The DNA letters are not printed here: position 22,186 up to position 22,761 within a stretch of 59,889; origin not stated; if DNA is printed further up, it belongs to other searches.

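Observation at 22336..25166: Ubiquitin-like (MoaD/ThiS/SAMP-type) genes translationally coupled inside both molybdenum-hydroxylase subunit sets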

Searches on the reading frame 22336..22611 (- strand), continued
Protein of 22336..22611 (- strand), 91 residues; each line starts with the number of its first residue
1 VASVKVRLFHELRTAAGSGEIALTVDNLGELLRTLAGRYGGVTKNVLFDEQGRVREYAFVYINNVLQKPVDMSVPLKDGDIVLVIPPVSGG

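Call 35: find_homologous_proteins(query=L002:7491-8100:+, max_evalue=1e-10)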
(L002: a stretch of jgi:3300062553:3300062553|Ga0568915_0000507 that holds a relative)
Query L002:7491-8100:+ (203 aa): 116 proteins with E <= 1e-10 among 453 candidates.
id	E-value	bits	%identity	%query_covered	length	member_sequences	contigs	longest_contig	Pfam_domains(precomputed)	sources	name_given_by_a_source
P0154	1.2e-112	392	88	100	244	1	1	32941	PF02597.27,PF01315.28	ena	-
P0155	1.9e-106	372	84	100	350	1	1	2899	PF02738.24,PF02597.27,PF01315.28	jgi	jgi:CO/xanthine dehydrogenase Mo-binding subunit/molybdopterin converting factor small subunit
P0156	8.0e-96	338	81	100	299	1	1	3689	PF02738.24,PF01315.28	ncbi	ncbi:MAG: molybdopterin cofactor-binding domain-containing protein, partial [Candidatus Bathyarchaei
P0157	1.7e-86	307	85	81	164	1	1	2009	PF02597.27,PF01315.28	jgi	-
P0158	1.9e-73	264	83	71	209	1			PF02597.27,PF01315.28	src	-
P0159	2.3e-66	241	89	62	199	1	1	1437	PF01315.28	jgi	-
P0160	3.3e-60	221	82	62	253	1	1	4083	PF02738.24,PF01315.28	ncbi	ncbi:MAG: molybdopterin cofactor-binding domain-containing protein, partial [Candidatus Bathyarchaei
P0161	4.6e-55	204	80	58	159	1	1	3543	PF01315.28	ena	-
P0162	4.1e-45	172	61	64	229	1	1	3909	PF02738.24,PF01315.28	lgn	-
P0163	9.5e-44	168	61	62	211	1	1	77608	PF01315.28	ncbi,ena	-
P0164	6.3e-43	165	62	62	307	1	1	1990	PF02738.24,PF01315.28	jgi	-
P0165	1.4e-42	164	57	65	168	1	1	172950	PF01315.28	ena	-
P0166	3.9e-42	162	58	62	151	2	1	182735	PF01315.28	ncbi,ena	-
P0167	4.5e-42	162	65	58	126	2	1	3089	PF01315.28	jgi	-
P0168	7.6e-42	161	65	61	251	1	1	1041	PF02738.24,PF04325.19,PF01315.28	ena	-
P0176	3.8e-38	149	59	62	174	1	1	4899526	PF01315.28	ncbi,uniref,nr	ncbi:hypothetical protein RCG23_23840 [Neobacillus sp. PS3-34]|uniref:xanthine dehydrogenase family 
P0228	1.1e-24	105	53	56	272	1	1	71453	PF02738.24,PF01315.28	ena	-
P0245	3.8e-22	97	59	45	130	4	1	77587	PF01315.28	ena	-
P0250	5.5e-20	90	54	45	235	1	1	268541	PF02738.24,PF01315.28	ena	-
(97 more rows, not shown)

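Call 45: find_encoding_contigs(protein=P0165, flank=8000, max_places=2)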
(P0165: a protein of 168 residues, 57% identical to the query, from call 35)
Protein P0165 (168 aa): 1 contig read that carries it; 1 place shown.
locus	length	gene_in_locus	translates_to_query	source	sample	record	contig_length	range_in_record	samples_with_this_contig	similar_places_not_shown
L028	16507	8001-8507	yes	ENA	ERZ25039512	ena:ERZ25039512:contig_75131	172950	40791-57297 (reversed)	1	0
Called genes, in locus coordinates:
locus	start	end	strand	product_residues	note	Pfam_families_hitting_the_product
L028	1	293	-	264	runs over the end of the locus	-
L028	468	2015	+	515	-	PF13520:AA_permease_2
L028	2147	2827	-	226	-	PF14582:Metallophos_3 (weak)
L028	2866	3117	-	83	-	-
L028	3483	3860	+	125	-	PF07969:Amidohydro_3 (weak), PF01979:Amidohydro_1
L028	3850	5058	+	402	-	PF01979:Amidohydro_1, PF13382:Adenine_deam_C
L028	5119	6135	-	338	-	PF00296:Bac_luciferase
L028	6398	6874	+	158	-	PF00111:Fer2 (weak), PF13085:Fer2_3 (weak), PF01799:Fer2_2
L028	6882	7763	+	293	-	PF00941:FAD_binding_5, PF03450:CO_deh_flav_C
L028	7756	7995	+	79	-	PF02597:ThiS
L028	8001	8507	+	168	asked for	PF01315:Ald_Xan_dh_C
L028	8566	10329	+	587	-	PF02738:MoCoBD_1, PF20256:MoCoBD_2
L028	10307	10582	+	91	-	PF02597:ThiS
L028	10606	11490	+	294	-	PF00941:FAD_binding_5, PF03450:CO_deh_flav_C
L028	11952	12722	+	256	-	PF01315:Ald_Xan_dh_C, PF02738:MoCoBD_1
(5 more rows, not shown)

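Call 46: find_encoding_contigs(protein=P0163, flank=8000, max_places=2)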
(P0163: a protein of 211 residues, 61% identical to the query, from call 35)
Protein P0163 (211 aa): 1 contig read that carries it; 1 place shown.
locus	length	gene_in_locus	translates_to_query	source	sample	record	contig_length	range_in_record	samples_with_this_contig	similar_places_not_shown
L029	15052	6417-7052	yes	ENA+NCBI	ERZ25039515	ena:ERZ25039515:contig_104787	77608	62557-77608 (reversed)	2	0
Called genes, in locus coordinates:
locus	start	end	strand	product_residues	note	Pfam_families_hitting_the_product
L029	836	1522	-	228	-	-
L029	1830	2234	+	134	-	-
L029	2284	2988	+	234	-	PF00665:rve (weak), PF13610:DDE_Tnp_IS240, PF13683:rve_3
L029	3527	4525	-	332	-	PF00296:Bac_luciferase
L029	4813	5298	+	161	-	PF00111:Fer2 (weak), PF13085:Fer2_3 (weak), PF01799:Fer2_2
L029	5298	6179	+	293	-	PF00941:FAD_binding_5, PF03450:CO_deh_flav_C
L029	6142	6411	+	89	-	PF02597:ThiS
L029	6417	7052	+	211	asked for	PF01315:Ald_Xan_dh_C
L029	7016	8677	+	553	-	PF02738:MoCoBD_1, PF20256:MoCoBD_2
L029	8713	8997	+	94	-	PF02597:ThiS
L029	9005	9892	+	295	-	PF00941:FAD_binding_5, PF03450:CO_deh_flav_C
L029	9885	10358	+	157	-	PF00111:Fer2 (weak), PF01799:Fer2_2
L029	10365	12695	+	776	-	PF01315:Ald_Xan_dh_C, PF02738:MoCoBD_1, PF20256:MoCoBD_2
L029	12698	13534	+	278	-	PF02625:XdhC_CoxI, PF13478:XdhC_C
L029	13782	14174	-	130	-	-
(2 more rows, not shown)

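Call 47: find_encoding_contigs(protein=P0176, flank=8000, max_places=2)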
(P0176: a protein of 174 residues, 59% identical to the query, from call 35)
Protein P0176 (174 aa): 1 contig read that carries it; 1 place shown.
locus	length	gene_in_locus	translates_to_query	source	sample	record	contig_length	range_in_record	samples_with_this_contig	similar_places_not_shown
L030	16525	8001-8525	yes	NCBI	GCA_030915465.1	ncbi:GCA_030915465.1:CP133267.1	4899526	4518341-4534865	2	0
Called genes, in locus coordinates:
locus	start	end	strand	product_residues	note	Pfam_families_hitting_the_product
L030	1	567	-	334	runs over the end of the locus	PF01977:UbiD, PF20696:UbiD_C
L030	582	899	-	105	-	PF20695:UbiD_N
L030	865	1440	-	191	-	PF02441:Flavoprotein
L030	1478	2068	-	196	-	PF00857:Isochorismatase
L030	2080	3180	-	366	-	PF01979:Amidohydro_1, PF07969:Amidohydro_3 (weak)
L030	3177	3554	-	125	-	PF07969:Amidohydro_3 (weak), PF01979:Amidohydro_1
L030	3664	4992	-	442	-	PF00860:Xan_ur_permease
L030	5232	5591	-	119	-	PF10057:MpsC (weak)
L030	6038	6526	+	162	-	PF00111:Fer2 (weak), PF01799:Fer2_2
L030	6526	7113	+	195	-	PF01128:IspD (weak), PF12804:NTP_transf_3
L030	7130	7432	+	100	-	PF00941:FAD_binding_5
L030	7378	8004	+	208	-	PF00941:FAD_binding_5, PF03450:CO_deh_flav_C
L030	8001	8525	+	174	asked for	PF01315:Ald_Xan_dh_C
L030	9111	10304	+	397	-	PF20256:MoCoBD_2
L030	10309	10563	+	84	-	-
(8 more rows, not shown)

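Call 48: find_encoding_contigs(protein=P0166, flank=8000, max_places=2)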
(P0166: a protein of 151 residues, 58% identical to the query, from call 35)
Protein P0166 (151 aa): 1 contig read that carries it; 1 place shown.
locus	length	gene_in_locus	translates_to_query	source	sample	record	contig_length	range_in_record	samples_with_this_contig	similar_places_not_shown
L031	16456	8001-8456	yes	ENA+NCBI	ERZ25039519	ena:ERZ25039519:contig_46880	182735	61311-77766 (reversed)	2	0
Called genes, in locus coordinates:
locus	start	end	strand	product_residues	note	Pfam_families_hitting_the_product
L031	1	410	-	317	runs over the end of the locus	PF00696:AA_kinase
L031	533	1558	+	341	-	PF02729:OTCace_N, PF00185:OTCace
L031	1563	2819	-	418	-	PF00291:PALP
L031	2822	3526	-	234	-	PF01979:Amidohydro_1, PF07969:Amidohydro_3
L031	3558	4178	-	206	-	PF01979:Amidohydro_1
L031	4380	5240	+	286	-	PF01261:AP_endonuc_2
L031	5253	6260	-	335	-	PF00296:Bac_luciferase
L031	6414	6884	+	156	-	PF00111:Fer2 (weak), PF13085:Fer2_3 (weak), PF01799:Fer2_2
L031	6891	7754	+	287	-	PF00941:FAD_binding_5, PF03450:CO_deh_flav_C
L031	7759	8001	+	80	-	PF02597:ThiS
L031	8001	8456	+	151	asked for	PF01315:Ald_Xan_dh_C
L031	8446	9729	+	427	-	PF02738:MoCoBD_1, PF20256:MoCoBD_2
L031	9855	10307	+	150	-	PF20256:MoCoBD_2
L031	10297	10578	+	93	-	PF02597:ThiS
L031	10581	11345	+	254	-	PF00941:FAD_binding_5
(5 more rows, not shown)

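Call 51: list_cluster_members(proteins=[P0163, P0166, P0165, P0083, P0156])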
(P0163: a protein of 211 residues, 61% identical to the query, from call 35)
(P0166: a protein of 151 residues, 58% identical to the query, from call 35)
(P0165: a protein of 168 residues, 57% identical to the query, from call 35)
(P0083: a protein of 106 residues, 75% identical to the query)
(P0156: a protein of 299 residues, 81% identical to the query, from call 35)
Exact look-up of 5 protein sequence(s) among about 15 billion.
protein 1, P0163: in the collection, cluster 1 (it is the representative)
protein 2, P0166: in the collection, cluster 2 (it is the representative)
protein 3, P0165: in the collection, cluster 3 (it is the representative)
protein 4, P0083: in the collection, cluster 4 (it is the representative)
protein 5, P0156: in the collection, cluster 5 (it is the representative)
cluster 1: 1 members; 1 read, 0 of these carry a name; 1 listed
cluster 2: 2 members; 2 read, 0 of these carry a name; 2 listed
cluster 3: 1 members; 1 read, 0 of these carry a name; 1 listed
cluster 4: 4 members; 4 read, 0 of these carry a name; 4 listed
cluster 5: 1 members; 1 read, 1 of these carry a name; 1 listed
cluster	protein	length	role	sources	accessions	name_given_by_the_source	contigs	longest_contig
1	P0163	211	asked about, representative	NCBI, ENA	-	-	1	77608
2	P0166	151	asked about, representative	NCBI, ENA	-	-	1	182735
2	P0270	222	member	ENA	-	-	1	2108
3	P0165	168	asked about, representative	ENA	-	-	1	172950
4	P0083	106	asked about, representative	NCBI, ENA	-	-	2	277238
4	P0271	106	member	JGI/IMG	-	-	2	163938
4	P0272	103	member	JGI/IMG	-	-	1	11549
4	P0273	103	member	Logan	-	-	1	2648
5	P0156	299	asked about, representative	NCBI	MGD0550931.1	MAG: molybdopterin cofactor-binding domain-containing protein, partial [Candidatus ...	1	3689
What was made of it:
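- Tried and rejected: It could not be obtained (call 51).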

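Call 64: find_encoding_contigs(protein=P0250, flank=6000, max_places=1)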
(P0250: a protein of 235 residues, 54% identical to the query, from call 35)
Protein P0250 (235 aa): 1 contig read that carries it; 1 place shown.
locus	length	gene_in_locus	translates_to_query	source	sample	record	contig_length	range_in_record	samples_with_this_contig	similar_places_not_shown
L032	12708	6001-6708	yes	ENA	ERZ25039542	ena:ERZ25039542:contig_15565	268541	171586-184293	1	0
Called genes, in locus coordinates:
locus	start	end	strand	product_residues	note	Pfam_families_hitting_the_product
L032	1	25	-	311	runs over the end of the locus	PF06181:Urate_ox_N, PF12903:DUF3830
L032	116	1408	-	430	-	PF00576:Transthyretin, PF06181:Urate_ox_N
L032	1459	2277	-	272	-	-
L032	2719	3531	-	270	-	PF13382:Adenine_deam_C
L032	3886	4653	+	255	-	PF00941:FAD_binding_5 (weak)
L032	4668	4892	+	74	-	PF00941:FAD_binding_5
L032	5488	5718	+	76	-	PF01799:Fer2_2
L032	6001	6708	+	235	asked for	PF01315:Ald_Xan_dh_C, PF02738:MoCoBD_1 (weak)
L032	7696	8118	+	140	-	PF20256:MoCoBD_2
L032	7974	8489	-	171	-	PF00892:EamA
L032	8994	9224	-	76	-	PF04657:DMT_YdcZ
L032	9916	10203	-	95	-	-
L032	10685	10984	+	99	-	-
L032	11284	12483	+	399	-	-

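Call 65: find_encoding_contigs(protein=P0245, flank=6000, max_places=1)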
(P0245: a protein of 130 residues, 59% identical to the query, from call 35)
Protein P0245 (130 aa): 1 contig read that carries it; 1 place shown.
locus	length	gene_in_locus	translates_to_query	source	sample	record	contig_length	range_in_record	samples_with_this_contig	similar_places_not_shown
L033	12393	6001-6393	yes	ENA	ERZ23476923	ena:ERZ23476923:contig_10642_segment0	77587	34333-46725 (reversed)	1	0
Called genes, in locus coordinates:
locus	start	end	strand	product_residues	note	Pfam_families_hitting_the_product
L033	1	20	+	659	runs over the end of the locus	-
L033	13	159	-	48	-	PF06181:Urate_ox_N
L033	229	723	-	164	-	PF06181:Urate_ox_N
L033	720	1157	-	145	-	PF09349:OHCU_decarbox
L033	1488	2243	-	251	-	PF01979:Amidohydro_1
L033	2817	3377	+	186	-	-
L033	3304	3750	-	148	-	PF01979:Amidohydro_1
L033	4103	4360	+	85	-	-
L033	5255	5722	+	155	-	PF00111:Fer2, PF01799:Fer2_2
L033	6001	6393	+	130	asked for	PF01315:Ald_Xan_dh_C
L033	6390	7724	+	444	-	PF02738:MoCoBD_1, PF20256:MoCoBD_2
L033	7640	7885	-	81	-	-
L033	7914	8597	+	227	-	PF13409:GST_N_2 (weak), PF13417:GST_N_3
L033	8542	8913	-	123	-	PF00903:Glyoxalase (faint), PF22677:Ble-like_N (weak)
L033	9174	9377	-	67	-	PF00293:NUDIX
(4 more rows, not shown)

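Call 66: find_encoding_contigs(protein=P0228, flank=6000, max_places=1)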
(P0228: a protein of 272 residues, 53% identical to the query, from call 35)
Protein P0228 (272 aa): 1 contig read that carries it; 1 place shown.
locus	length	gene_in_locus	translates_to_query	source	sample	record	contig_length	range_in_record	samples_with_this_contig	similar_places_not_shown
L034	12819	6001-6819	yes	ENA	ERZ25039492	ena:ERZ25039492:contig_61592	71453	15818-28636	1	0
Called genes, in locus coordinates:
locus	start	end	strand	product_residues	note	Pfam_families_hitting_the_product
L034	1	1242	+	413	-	PF02608:Bmp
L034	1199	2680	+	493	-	PF00005:ABC_tran, PF13304:AAA_21 (faint), PF00005:ABC_tran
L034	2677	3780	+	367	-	PF02653:BPD_transp_2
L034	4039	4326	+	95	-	-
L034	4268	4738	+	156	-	PF02653:BPD_transp_2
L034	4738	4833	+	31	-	-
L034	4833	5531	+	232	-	PF00941:FAD_binding_5, PF03450:CO_deh_flav_C (faint)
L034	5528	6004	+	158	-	PF00111:Fer2 (weak), PF01799:Fer2_2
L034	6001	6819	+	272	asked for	PF01315:Ald_Xan_dh_C, PF02738:MoCoBD_1 (weak)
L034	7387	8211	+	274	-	PF20256:MoCoBD_2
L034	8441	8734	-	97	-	-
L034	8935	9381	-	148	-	PF04657:DMT_YdcZ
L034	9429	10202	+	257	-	PF00378:ECH_1, PF16113:ECH_2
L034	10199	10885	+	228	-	PF14333:DUF4389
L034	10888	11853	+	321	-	PF05544:Pro_racemase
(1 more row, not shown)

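Call 67: predict_structure(alignment_id=A3)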
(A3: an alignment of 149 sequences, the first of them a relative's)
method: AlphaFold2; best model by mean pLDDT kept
length: 350 residues; sequences in the alignment: 149
mean_pLDDT: 84.7   pTM: 0.69
mean pLDDT of the five models: 84.7, 84.2, 84.0, 83.5, 81.7
residues with pLDDT >= 90: 181; 70-90: 109; 50-70: 48; < 50: 12
segments of 3 or more residues with pLDDT < 50: 73-82
pLDDT, mean of each block of 10 residues (from residue 1): 90 81 96 89 78 90 89 49 61 79 88 96 97 99 97 78 93 94 98 98 89 90 75 79 77 52 88 92 86 94 81 56 95 95 74
secondary structure, 60 per line:
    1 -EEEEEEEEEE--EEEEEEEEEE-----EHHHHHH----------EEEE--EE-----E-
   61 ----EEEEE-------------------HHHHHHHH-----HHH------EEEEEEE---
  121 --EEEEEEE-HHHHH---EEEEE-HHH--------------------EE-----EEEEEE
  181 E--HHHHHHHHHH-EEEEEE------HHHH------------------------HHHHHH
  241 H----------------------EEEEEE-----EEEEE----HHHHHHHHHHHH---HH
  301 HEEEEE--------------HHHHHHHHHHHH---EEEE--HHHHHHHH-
elements in order: E2-11 E14-23 H30-35 E46-49 E65-69 H89-96 E111-117 E123-129 H131-135 E139-143 E175-181 H184-193 E195-200 H207-210 H235-241 E264-269 E275-279 H284-295 E302-306 H321-332 E336-339 H342-349
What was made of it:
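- On ThiS/MoaD beta-grasp superfamily (Pfam PF02597): Ubl-2 domain of the fused fragment P0155: beta-beta-alpha-beta-beta, with mean pLDDT per 10-residue block of 78-96 (call 67).
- The GG-plus-linker segment is the only low-confidence stretch (pLDDT below 50) in the model of the fused fragment (call 67).
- Tried and rejected: The job ran (call 67).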

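Call 68: search_protein_representatives(alignment_id=A1)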
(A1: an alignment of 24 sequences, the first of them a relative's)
Query: 24 sequences, 91 profile positions. Proteins with E-value up to 0.001 (for the whole library): 1198; up to 1e-10: 42; up to 1e-30: 0. The best 150 are listed.
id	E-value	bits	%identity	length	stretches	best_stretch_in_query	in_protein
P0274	2.4e-24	101.4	-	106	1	1-91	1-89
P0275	4.5e-23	97.3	-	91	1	2-91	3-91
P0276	7.9e-22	93.3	-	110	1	2-91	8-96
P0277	1.0e-20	89.7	-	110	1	1-91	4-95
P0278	8.1e-19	83.7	-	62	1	1-56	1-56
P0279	1.0e-16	76.9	-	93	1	1-91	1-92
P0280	4.4e-16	74.9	-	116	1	3-91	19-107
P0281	1.1e-15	73.7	-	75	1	17-91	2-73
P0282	1.4e-15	73.3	-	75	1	16-91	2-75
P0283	2.7e-15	72.4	-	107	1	1-91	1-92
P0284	1.1e-14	70.4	-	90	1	3-91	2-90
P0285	2.4e-14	69.3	-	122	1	2-91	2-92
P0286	2.6e-14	69.2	-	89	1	1-91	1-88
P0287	4.3e-14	68.5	-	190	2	3-91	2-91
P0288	1.2e-13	67.1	-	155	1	2-91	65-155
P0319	2.0e-10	56.7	-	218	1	17-91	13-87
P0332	1.9e-09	53.6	-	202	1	2-91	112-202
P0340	3.5e-09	52.8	-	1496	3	40-87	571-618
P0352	6.3e-09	52.0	-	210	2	4-91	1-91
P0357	9.2e-09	51.4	-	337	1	4-91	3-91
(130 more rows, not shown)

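Call 69: search_protein_families(library=pfam, proteins=[P0357, P0287, P0352, P0340, P0319, P0332, P0274, P0276, P0279, P0280], max_evalue=0.001)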
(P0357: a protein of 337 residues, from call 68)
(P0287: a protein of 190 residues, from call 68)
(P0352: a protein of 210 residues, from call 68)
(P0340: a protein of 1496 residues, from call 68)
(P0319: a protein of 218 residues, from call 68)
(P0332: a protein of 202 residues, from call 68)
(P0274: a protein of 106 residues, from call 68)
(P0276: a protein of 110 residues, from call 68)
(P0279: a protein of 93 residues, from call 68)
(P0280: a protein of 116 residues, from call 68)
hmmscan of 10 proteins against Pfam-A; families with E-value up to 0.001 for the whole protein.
P0357 (337 aa): 2 families
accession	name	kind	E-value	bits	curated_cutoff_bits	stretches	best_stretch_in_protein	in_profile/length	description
PF00899.27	ThiF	-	1.8e-72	243.8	28.1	1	101-331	1-238/238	ThiF family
PF02597.26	ThiS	-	3.8e-14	53.4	22.5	1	5-91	1-76/76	ThiS family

P0287 (190 aa): 3 families
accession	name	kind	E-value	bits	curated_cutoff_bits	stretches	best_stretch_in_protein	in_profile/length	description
PF02597.26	ThiS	-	3.3e-33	114.5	22.5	2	5-91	1-76/76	ThiS family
PF09138.17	Urm1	-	1.8e-08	35.1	21.8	0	122-188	31-96/96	Urm1 (Ubiquitin related modifier)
PF14453.12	ThiS-like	-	0.00015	22.2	26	0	70-85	39-54/57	ThiS-like ubiquitin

P0352 (210 aa): 1 family
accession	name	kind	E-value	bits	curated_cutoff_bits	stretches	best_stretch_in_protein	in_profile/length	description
PF02597.26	ThiS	-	1.9e-22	80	22.5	1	3-91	1-76/76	ThiS family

P0340 (1496 aa): 9 families
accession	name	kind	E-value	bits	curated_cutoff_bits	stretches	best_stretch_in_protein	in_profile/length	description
PF08447.18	PAS_3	-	6.6e-76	251.1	25.6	4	45-130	4-88/89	PAS fold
PF00989.32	PAS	-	5.8e-31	107.3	22.6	0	863-957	2-97/113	PAS fold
PF08448.16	PAS_4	-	5.2e-30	104.3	23.1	2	878-972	11-110/110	PAS fold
PF13426.13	PAS_9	-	4.4e-28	98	27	0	885-969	14-103/103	PAS domain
PF02518.31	HATPase_c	-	1.6e-27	96.5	26.4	1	1242-1351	1-109/111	Histidine kinase-, DNA gyrase B-, and HSP90-like ATPase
PF00072.30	Response_reg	-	4.1e-21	75.7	30.2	1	1376-1486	1-110/111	Response regulator receiver domain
PF00512.31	HisKA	-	2.5e-19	69.5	26.9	1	1128-1193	2-66/66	His Kinase A (phospho-acceptor) domain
PF13188.13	PAS_8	-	5.3e-19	67.8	21.8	0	427-484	2-50/65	PAS domain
PF14598.12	PAS_11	-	1.7e-09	38.1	25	0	66-121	36-90/109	PAS domain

P0319 (218 aa): 1 family
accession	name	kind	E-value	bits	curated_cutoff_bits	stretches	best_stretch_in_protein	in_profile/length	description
PF02597.26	ThiS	-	1.7e-10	41.7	22.5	1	4-87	4-76/76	ThiS family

P0332 (202 aa): 3 families
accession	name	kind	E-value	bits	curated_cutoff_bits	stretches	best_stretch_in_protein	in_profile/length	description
PF20565.4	DUF6775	-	4e-30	105.6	27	1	20-96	182-258/259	Probable metallopeptidase family (DUF6775)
PF22529.2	DUF7001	-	3.4e-27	95.9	27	1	20-92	174-246/247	Family of unknown function (DUF7001)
PF02597.26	ThiS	-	2.8e-11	44.2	22.5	1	116-202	1-76/76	ThiS family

P0274 (106 aa): 1 family
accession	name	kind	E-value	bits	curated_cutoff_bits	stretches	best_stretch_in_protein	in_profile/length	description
PF02597.26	ThiS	-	2.9e-08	34.6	22.5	1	6-89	1-76/76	ThiS family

P0276 (110 aa): 1 family
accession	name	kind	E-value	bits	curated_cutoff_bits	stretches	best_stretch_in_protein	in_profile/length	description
PF02597.26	ThiS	-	3.3e-10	40.8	22.5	1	13-96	2-76/76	ThiS family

P0279 (93 aa): 1 family
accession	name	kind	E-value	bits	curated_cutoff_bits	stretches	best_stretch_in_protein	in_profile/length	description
PF02597.26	ThiS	-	4.4e-12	46.8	22.5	1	7-92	2-76/76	ThiS family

P0280 (116 aa): 1 family
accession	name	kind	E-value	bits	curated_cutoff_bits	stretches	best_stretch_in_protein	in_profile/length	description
PF02597.26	ThiS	-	2.9e-10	41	22.5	1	22-107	1-76/76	ThiS family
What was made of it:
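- Tried and rejected: It found ordinary MoaD-like proteins and one ThiS-ThiF fusion (calls 68, 69).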
